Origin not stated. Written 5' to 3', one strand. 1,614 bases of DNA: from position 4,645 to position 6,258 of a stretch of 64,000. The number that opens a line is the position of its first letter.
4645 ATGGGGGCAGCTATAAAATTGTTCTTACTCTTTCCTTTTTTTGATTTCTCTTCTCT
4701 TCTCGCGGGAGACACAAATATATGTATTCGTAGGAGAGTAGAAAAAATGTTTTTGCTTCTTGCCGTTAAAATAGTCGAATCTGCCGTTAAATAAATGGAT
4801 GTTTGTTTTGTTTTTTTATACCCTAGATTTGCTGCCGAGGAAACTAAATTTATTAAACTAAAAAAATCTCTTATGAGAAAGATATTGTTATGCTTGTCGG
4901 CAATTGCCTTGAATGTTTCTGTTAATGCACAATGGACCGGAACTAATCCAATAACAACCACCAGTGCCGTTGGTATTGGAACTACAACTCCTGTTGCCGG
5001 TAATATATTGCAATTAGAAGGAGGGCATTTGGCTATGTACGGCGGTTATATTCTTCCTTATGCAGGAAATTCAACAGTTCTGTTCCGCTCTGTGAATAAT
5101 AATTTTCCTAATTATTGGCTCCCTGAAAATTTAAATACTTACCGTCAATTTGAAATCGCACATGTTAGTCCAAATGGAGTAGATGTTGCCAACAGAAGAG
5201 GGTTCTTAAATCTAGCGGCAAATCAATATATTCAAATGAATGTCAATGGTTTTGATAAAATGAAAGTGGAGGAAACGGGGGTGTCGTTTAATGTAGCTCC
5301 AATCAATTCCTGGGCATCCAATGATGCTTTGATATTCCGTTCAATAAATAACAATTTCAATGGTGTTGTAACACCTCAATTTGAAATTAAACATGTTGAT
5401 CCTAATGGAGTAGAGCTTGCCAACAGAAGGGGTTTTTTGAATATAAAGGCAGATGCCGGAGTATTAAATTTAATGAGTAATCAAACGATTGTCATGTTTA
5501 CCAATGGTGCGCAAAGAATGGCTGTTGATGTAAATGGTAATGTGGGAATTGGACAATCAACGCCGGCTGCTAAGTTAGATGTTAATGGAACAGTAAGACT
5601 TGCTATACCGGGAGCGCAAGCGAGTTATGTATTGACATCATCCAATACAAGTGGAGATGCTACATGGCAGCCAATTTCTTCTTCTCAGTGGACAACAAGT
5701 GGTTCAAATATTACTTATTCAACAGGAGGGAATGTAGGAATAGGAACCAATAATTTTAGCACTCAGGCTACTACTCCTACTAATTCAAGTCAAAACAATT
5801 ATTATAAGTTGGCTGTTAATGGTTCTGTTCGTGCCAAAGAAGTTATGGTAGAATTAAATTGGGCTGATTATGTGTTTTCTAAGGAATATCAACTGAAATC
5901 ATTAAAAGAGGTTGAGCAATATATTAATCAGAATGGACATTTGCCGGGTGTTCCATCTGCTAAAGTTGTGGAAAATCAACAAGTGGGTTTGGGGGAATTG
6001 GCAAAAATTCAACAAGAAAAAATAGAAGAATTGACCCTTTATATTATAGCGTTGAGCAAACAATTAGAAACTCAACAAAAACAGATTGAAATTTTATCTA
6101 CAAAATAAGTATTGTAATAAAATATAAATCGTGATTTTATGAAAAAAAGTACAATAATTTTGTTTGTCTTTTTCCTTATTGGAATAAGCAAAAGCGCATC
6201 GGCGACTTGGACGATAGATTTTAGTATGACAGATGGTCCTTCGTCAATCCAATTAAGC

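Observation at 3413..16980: Tandemly duplicated sensor-kinase and secreted-cargo modules around a single LytTR regulator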

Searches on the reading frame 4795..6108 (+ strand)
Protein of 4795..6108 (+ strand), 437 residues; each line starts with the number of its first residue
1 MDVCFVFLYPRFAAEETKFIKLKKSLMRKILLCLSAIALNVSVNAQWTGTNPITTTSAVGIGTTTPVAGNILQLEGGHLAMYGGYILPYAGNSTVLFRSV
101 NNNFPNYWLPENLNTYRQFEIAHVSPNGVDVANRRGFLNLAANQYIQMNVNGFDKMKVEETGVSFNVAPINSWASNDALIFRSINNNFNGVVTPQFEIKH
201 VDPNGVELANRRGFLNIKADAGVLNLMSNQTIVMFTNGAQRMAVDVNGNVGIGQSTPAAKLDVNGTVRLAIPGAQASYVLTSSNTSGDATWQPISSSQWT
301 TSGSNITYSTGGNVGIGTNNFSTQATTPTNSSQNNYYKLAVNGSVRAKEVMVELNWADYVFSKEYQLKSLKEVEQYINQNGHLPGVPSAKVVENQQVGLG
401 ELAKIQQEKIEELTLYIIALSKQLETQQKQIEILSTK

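Call 3: search_protein_families(library=pfam, proteins=[window:4795-6108:+], max_evalue=0.01)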
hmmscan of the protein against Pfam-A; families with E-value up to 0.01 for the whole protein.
window:4795-6108:+ (437 aa): 0 families

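Call 4: search_protein_families(library=ncbifam, proteins=[window:4795-6108:+], max_evalue=0.01)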
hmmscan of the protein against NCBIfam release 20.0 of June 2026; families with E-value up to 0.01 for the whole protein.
window:4795-6108:+ (437 aa): 0 families

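Call 20: search_protein_families(library=phrogs, proteins=[window:4873-6108:+], max_evalue=0.01)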
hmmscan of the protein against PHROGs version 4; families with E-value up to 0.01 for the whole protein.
window:4873-6108:+ (411 aa): 3 families
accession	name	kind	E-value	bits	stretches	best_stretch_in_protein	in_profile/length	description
phrog_9942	-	tail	1.3e-06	27.7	1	202-262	166-224/1178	tail fiber protein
phrog_18345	-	tail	0.0001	21.8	1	201-247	233-280/956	tail fiber protein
phrog_9563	-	unknown function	0.0023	19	0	218-243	12-37/85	-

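Call 22: find_homologous_proteins(query=window:4873-6108:+)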
Query window:4873-6108:+ (411 aa): 6592 proteins with E <= 0.001 among 8000 candidates; the best 120 are listed.
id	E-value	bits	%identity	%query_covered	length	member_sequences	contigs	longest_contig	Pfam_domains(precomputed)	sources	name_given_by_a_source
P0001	9.7e-267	902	100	100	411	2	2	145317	-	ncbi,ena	-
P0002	8.2e-75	270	34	73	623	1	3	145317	-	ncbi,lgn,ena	-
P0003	5.3e-65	238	46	63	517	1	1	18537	-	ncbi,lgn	ncbi:MAG: hypothetical protein ACKOXB_15670 [Flavobacteriales bacterium]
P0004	8.3e-54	201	33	67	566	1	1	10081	-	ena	-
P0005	2.5e-47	180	43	45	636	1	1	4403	-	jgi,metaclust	metaclust:\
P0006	5.1e-47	179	45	47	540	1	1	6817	-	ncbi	-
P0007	1.5e-46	177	31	99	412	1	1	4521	-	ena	-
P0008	1.8e-46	177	35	97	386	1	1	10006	-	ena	-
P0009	1.3e-44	171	39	46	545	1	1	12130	-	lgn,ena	-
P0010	2.2e-44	170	45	45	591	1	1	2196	-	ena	-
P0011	1.2e-43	168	43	46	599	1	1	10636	-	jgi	jgi:hypothetical protein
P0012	9.8e-42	161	46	45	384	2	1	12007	-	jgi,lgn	-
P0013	3.1e-41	160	49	48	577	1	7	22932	-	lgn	-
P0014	4.0e-41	159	40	48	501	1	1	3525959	-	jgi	jgi:hypothetical protein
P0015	8.1e-41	158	43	45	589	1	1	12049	-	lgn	-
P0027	1.4e-37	148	37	74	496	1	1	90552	-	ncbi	-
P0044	2.6e-36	144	39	52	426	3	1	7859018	-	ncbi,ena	-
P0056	2.2e-35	140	39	58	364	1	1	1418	PF26696.1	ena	-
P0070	1.5e-34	138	38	48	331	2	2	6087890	-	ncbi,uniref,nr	ncbi:hypothetical protein D1816_15215 [Aquimarina sp. AD10]|uniref:hypothetical protein n=1 Tax=Aqui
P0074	1.8e-34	137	43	45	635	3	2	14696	PF26696.1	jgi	jgi:hypothetical protein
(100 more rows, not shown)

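Call 23: find_encoding_contigs(protein=P0001, flank=10000, max_places=3)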
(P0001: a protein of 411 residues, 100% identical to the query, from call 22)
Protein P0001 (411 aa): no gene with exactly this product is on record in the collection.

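Call 24: find_encoding_contigs(protein=P0003, flank=10000, max_places=3)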
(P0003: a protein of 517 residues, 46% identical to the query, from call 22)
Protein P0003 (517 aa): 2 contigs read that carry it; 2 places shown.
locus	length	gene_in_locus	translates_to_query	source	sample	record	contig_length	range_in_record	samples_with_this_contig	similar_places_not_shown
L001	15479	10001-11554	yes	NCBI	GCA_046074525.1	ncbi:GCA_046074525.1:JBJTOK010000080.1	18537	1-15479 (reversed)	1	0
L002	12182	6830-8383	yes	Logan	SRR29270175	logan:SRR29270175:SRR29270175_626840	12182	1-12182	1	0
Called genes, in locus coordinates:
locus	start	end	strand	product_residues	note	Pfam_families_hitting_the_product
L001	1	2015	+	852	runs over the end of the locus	PF01270:Glyco_hydro_8, PF17957:Big_7, PF19081:Ig_7 (weak), PF06452:CBM9_1, PF18962:Por_Secre_tail (weak)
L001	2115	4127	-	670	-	PF04473:DUF553 (weak), PF01841:Transglut_core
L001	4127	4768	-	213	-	PF01135:PCMT, PF01596:Methyltransf_3, PF01209:Ubie_methyltran (weak), PF13847:Methyltransf_31 (faint), PF13578:Methyltransf_24, PF13649:Methyltransf_25 (weak)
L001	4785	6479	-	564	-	PF14488:DUF4434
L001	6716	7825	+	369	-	PF02156:Glyco_hydro_26 (weak)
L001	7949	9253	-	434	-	PF00009:GTP_EFTU, PF01926:MMR_HSR1, PF02421:FeoB_N, PF04548:AIG1 (weak), PF00009:GTP_EFTU, PF01926:MMR_HSR1, PF02421:FeoB_N, PF14714:KH_dom-like, +7 more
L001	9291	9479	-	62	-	PF04397:LytTR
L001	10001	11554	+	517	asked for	-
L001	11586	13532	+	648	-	PF13688:Reprolysin_5 (faint), PF18962:Por_Secre_tail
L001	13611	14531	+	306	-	PF16745:RsgA_N, PF01926:MMR_HSR1 (faint), PF03193:RsgA_GTPase, PF00009:GTP_EFTU (faint)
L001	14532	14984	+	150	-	PF02580:Tyr_Deacylase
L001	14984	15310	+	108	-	PF01503:PRA-PH (weak), PF12643:MazG-like, PF03819:MazG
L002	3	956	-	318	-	?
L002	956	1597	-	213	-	PF01135:PCMT, PF01596:Methyltransf_3, PF01209:Ubie_methyltran (weak), PF13847:Methyltransf_31 (faint), PF13578:Methyltransf_24, PF13649:Methyltransf_25 (weak)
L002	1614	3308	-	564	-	PF14488:DUF4434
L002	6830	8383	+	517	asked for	-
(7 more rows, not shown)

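Call 26: find_encoding_contigs(protein=P0002, flank=3000, max_places=3)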
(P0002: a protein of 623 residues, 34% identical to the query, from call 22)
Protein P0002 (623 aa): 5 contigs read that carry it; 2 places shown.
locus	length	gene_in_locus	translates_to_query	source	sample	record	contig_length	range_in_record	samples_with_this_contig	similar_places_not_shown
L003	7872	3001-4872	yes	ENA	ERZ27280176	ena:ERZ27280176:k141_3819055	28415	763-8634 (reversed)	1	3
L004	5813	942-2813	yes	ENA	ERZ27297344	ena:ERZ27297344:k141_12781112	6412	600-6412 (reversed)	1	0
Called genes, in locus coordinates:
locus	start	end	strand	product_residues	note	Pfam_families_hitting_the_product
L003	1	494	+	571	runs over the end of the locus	PF00722:Glyco_hydro_16, PF18962:Por_Secre_tail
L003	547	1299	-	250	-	PF00072:Response_reg, PF04397:LytTR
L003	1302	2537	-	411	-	PF06580:His_kinase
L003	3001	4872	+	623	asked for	-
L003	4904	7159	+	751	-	PF05057:DUF676 (faint), PF18962:Por_Secre_tail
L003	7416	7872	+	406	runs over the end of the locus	?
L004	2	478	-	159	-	?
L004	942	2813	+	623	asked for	-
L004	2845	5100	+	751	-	PF05057:DUF676 (faint), PF18962:Por_Secre_tail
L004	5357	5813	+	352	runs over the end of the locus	?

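Call 46: search_protein_families(library=pfam, proteins=[L001:11586-13532:+, L001:10001-11554:+, P0056, P0074], max_evalue=0.01)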
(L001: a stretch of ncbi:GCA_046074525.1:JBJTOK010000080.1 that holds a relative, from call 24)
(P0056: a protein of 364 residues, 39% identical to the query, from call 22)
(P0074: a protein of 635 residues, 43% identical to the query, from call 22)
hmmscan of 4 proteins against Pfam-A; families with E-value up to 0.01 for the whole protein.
L001:11586-13532:+ (648 aa): 6 families
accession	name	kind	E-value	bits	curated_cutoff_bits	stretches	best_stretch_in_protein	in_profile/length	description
PF13688.12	Reprolysin_5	-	4.3e-06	27.5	27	1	123-256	44-169/196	Metallo-peptidase family M12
PF18962.6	Por_Secre_tail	-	1.1e-05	26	27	1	576-646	1-74/75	Secretion system C-terminal sorting domain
PF13582.12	Reprolysin_3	-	3.8e-05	24.6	22.4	1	103-241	5-123/123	Metallo-peptidase family M12B Reprolysin-like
PF05572.19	Peptidase_M43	-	5.1e-05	23.7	23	1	156-305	6-136/152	Pregnancy-associated plasma protein-A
PF13583.11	Reprolysin_4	-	0.0028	17.8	22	1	195-253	107-163/203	Metallo-peptidase family M12B Reprolysin-like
PF10462.15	Peptidase_M66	-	0.0028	17.1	20.6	1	221-250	189-220/306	Peptidase M66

L001:10001-11554:+ (517 aa): 0 families

P0056 (364 aa): 0 families

P0074 (635 aa): 0 families

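Call 68: predict_structure(alignment_id=A5)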
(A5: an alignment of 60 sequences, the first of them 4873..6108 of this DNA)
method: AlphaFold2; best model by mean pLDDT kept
length: 411 residues; sequences in the alignment: 60
mean_pLDDT: 67.8   pTM: 0.42
mean pLDDT of the five models: 67.8, 67.6, 67.3, 65.7, 64.2
residues with pLDDT >= 90: 88; 70-90: 110; 50-70: 100; < 50: 113
segments of 3 or more residues with pLDDT < 50: 51-70, 72-94, 96-99, 101-113, 125-130, 143-171, 173-175, 270-274
pLDDT, mean of each block of 10 residues (from residue 1): 76 62 61 79 73 45 40 44 42 44 42 49 48 52 46 43 43 52 61 67 87 93 94 89 75 61 59 55 77 65 54 84 80 81 96 96 90 87 92 95 97 93
secondary structure, 60 per line:
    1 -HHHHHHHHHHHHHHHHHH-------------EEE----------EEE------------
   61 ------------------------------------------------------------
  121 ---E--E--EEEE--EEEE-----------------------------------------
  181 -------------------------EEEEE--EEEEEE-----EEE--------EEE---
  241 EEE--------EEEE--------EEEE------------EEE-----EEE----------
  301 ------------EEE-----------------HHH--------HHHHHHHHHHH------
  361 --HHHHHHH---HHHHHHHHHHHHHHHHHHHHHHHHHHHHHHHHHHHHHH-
elements in order: H2-19 E33-35 E46-48 E130-133 E136-139 E206-210 E213-218 E224-226 E235-237 E241-243 E252-255 E264-267 E280-282 E288-290 E313-315 H344-354 H363-369 H373-410
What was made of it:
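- On MAT-like trimeric fibre: Only a monomer model was possible (pLDDT 67.8, call 68).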

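Call 71: fold_search(model_id=the predicted structure, library=pdb)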
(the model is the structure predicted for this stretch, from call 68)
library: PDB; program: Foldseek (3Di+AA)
matches with E <= 10: 43; with E <= 0.001: 2
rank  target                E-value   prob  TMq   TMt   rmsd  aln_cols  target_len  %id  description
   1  8ond_A                4.6e-05  1.00  0.12  0.14  13.9       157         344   23  Structure of the C-terminal domains of the Bdellovibrio bacteriovorus Bd2133 fibre (released 2023-10-25)
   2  8ond_B                8.5e-05  1.00  0.12  0.13  14.1       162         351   22  Structure of the C-terminal domains of the Bdellovibrio bacteriovorus Bd2133 fibre (released 2023-10-25)
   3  8onc_A                4.5e-03  0.95  0.12  0.28  11.7       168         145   14  Structure of the C-terminal beta helix domain of the Bdellovibrio bacteriovorus Bd3182 fibre (released 2023-10-25)
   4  8oml_A                8.4e-03  1.00  0.09  0.11   3.0        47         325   38  Crystal structure of Bdellovibrio bacteriovorus Bd1334 C-terminal domains (released 2023-10-25)
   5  8onc_B                1.1e-02  0.89  0.12  0.27  11.2       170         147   12  Structure of the C-terminal beta helix domain of the Bdellovibrio bacteriovorus Bd3182 fibre (released 2023-10-25)
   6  8on4                  1.9e-02  0.98  0.10  0.20  14.2        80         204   31  Structure of the C-terminal domains of the Bdellovibrio bacteriovorus Bd1334 fibre (released 2023-10-25)
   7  8oml_B                2.0e-02  1.00  0.09  0.12   3.0        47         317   38  Crystal structure of Bdellovibrio bacteriovorus Bd1334 C-terminal domains (released 2023-10-25)
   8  8onf_A                3.1e-02  1.00  0.10  0.15   4.2        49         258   33  Crystal structure of Bdellovibrio bacteriovorus Bd2439 fibre C-terminal domains with ethylene glycol (released 2023-10-25)
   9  8oml_C                3.9e-02  0.63  0.11  0.12  13.7       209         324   13  Crystal structure of Bdellovibrio bacteriovorus Bd1334 C-terminal domains (released 2023-10-25)
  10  8onf_B                5.4e-02  1.00  0.10  0.15   4.2        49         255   33  Crystal structure of Bdellovibrio bacteriovorus Bd2439 fibre C-terminal domains with ethylene glycol (released 2023-10-25)
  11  8ol4_A                9.4e-02  0.98  0.08  0.13   4.4        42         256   36  Structure of the C-terminal domains of the Bdellovibrio bacteriovorus Bd2439 fibre in complex with GlcNAc (released 2023-10-25)
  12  8ojn_A                4.2e-01  0.25  0.08  0.19   8.0        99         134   15  Structure of the C-terminal beta helix domain of the Bdellovibrio bacteriovorus Bd3182 fibre (released 2023-10-25)
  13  4ufq_A                5.3e-01  0.08  0.13  0.20  18.4       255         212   14  Structure of a novel Hyaluronidase (Hyal_Sk) from Streptomyces koganeiensis. (released 2016-04-13)
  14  4ufq_B                5.7e-01  0.08  0.12  0.20  17.6       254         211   12  Structure of a novel Hyaluronidase (Hyal_Sk) from Streptomyces koganeiensis. (released 2016-04-13)
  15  8onb_A                6.0e-01  0.21  0.08  0.21   7.5        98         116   15  Structure of the C-terminal beta helix domain of the Bdellovibrio bacteriovorus Bd3182 fibre (released 2023-10-25)
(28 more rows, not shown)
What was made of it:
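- On MAT-like trimeric fibre: All top Foldseek hits are MAT fibres (call 71).
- Weak PHROG tail-fibre hits (call 20) and a beta-helix fibre fold (call 71).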

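Call 73: find_encoding_contigs(protein=P0070, flank=6000, max_places=1)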
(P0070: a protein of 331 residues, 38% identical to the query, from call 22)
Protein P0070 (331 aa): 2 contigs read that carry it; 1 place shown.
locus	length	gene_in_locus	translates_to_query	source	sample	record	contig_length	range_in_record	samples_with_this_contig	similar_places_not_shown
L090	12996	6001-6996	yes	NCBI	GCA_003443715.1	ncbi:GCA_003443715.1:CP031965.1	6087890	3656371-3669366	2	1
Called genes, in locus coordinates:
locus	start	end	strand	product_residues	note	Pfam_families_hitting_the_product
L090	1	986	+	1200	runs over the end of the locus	PF12730:ABC2_membrane_4 (weak), PF01433:Peptidase_M1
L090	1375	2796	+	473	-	PF25435:PalB_C (faint), PF12866:DUF3823 (faint)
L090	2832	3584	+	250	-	-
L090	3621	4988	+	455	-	PF04264:YceI (faint)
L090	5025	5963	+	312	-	-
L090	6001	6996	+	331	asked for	-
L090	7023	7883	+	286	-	-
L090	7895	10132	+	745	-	PF00082:Peptidase_S8, PF18962:Por_Secre_tail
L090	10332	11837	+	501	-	PF13715:CarbopepD_reg_2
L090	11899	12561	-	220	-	PF02463:SMC_N (faint), PF00005:ABC_tran, PF13304:AAA_21 (weak)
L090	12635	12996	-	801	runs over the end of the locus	PF12704:MacB_PCD, PF02687:FtsX, PF12704:MacB_PCD, PF02687:FtsX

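Call 74: find_encoding_contigs(protein=P0044, flank=6000, max_places=1)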
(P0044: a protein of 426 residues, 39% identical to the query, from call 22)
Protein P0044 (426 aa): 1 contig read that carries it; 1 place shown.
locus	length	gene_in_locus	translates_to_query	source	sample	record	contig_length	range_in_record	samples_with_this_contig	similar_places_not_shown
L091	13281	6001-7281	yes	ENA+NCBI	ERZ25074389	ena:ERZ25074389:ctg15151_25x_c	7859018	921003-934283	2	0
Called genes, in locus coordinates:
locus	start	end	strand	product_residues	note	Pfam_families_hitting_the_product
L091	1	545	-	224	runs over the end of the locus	PF03544:TonB_C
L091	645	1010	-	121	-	PF04892:VanZ-LLP1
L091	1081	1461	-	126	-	PF01597:GCV_H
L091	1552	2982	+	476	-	PF01553:Acyltransferase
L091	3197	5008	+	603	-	PF00009:GTP_EFTU, PF01926:MMR_HSR1 (faint), PF22042:EF-G_D2, PF03144:GTP_EFTU_D2, PF00679:EFG_C, PF21018:BipA_C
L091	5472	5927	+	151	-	-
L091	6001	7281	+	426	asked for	-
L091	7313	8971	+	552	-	PF00144:Beta-lactamase, PF18962:Por_Secre_tail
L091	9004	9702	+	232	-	-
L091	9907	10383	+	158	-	-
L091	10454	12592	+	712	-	PF13424:TPR_12, PF24885:TPR_NPHP3 (weak), PF17874:TPR_MalT (weak), PF00515:TPR_1 (weak), PF13424:TPR_12, PF00515:TPR_1 (weak), PF13424:TPR_12 (weak), PF06580:His_kinase, +6 more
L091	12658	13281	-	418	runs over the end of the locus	PF00909:Ammonium_transp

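Call 75: find_encoding_contigs(protein=P0014, flank=6000, max_places=1)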
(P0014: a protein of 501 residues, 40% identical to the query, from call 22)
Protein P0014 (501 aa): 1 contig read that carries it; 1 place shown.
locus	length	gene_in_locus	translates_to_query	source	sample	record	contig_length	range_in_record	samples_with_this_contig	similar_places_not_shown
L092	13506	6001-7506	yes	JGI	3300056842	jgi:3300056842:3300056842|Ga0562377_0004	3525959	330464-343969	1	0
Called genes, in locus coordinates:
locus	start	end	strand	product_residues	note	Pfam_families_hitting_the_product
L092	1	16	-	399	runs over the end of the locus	PF13347:MFS_2 (faint), PF07690:MFS_1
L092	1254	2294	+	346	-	PF02277:DBI_PRT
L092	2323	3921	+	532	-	PF01694:Rhomboid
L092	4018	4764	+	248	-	PF02654:CobS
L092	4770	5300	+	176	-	PF00300:His_Phos_1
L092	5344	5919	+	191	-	PF01694:Rhomboid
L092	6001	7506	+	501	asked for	-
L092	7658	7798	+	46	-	-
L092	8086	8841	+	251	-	-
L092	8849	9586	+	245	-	-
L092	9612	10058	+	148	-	-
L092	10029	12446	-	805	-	PF02838:Glyco_hydro_20b, PF00728:Glyco_hydro_20, PF13290:CHB_HEX_C_1, PF13287:Fn3_assoc, PF00754:F5_F8_type_C (weak)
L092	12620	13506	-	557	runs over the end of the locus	PF02838:Glyco_hydro_20b, PF00728:Glyco_hydro_20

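Call 76: find_encoding_contigs(protein=P0027, flank=6000, max_places=1)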
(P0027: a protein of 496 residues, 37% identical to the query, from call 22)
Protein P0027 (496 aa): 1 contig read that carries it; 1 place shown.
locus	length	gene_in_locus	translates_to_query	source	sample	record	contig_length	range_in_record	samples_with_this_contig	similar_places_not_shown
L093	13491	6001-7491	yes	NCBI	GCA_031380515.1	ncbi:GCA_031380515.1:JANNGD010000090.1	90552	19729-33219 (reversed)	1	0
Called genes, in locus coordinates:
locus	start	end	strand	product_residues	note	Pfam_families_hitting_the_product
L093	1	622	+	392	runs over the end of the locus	-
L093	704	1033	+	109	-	-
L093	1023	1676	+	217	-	-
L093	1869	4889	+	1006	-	PF07494:Reg_prop (faint), PF07495:Y_Y_Y, PF06580:His_kinase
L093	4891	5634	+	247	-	PF00072:Response_reg, PF04397:LytTR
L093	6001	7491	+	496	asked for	-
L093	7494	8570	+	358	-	PF05572:Peptidase_M43 (faint)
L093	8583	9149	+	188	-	PF05899:Cupin_3 (weak), PF07883:Cupin_2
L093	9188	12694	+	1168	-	PF07494:Reg_prop (faint), PF07495:Y_Y_Y (weak), PF01590:GAF, PF13185:GAF_2, PF13492:GAF_3 (faint), PF06580:His_kinase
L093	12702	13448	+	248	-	PF00072:Response_reg, PF04397:LytTR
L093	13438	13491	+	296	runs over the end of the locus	PF00793:DAHP_synth_1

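Call 78: find_related_loci(query=A5, collection=metagenome_contigs, flank=10000)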
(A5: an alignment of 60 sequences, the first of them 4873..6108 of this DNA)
Query A5 (411 aa) in metagenome_contigs; peptide patterns used: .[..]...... (x = any residue, [..] = any of these).
600 stretches matched a pattern (row limit reached: there are more); 564 encode a relative of the query (tblastn E <= 1e-3); the best 80 are kept; 80 distinct loci.
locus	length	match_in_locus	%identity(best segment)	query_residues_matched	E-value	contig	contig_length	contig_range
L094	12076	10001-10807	38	117-403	9e-37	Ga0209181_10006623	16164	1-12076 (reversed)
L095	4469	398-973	41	210-408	4e-36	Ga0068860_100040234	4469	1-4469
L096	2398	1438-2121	40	194-410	2e-35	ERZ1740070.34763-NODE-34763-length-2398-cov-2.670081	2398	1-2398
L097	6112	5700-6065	56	288-411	3e-35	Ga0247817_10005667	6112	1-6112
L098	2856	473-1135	38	202-404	5e-35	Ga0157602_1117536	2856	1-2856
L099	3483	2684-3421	37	210-408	4e-34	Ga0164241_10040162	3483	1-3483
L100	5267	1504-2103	39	221-408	2e-33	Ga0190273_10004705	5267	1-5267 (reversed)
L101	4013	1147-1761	39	221-411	4e-33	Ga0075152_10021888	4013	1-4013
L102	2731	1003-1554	39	214-411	6e-33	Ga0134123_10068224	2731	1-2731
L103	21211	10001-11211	40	215-406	2e-32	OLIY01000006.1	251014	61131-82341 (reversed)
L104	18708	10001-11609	37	212-408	6e-32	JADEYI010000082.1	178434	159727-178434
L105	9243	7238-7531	60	311-408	5e-32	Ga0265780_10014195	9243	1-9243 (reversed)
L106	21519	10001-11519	38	170-406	7e-32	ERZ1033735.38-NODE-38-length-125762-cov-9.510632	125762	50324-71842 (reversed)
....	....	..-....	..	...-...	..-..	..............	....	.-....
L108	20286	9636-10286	35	191-408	9e-32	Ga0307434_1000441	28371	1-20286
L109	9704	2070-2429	52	288-406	1e-31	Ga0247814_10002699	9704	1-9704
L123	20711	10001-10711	35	176-399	1e-29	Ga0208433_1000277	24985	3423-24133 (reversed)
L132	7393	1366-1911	39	221-403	2e-28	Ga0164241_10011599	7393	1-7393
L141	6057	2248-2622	44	272-405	2e-28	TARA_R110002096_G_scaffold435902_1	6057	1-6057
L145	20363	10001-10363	50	287-406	2e-28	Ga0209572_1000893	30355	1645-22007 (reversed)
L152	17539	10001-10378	42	273-407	2e-27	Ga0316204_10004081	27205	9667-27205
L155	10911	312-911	38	213-399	3e-27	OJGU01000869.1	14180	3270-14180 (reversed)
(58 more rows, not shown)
